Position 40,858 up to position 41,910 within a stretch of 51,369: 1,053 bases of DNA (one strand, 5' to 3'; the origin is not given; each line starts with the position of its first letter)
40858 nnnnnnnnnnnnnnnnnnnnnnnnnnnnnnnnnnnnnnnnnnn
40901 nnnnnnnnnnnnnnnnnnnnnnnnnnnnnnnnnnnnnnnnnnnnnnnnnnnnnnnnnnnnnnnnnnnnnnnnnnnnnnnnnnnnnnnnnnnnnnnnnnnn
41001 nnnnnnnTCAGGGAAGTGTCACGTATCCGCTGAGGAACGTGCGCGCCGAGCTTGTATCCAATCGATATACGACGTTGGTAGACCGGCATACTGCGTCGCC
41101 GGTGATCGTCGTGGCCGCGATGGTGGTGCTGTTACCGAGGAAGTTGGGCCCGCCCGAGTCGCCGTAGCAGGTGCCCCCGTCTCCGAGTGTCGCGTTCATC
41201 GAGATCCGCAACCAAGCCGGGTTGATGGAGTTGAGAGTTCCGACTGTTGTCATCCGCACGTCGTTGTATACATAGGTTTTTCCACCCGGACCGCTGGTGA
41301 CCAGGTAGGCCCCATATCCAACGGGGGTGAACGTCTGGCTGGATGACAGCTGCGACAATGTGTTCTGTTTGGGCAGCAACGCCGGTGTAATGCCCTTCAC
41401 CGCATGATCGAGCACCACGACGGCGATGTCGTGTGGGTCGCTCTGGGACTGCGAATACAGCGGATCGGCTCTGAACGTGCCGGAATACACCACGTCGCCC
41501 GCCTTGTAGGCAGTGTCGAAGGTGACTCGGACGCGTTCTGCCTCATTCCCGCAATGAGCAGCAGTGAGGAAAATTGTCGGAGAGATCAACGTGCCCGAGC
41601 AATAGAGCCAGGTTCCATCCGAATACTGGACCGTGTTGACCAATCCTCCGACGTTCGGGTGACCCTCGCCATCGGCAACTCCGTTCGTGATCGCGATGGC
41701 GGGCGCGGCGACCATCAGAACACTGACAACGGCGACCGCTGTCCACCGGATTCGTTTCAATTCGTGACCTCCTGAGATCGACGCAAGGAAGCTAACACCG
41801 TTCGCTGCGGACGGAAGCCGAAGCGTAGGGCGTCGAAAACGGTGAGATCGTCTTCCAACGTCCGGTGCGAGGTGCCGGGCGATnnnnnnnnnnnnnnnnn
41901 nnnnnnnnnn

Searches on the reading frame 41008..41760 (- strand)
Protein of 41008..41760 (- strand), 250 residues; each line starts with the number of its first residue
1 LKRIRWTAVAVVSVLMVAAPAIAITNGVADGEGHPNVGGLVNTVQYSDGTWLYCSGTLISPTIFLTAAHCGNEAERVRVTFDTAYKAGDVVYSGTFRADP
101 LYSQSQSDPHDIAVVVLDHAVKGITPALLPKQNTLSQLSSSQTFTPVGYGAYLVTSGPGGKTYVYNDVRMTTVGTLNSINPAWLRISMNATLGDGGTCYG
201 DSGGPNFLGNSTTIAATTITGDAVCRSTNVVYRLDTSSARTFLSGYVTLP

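Call 6: search_protein_families(library=pfam, proteins=[window:41008-41760:-], max_evalue=0.01)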
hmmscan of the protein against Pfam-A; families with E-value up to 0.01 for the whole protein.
window:41008-41760:- (250 aa): 1 family
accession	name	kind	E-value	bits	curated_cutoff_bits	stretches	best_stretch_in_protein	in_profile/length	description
PF00089.32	Trypsin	-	1.9e-16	61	20.6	1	44-230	18-206/220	Trypsin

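Call 7: search_protein_families(library=ncbifam, proteins=[window:41008-41760:-], max_evalue=0.01)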
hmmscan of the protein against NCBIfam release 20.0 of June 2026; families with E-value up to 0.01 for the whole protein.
window:41008-41760:- (250 aa): 0 families
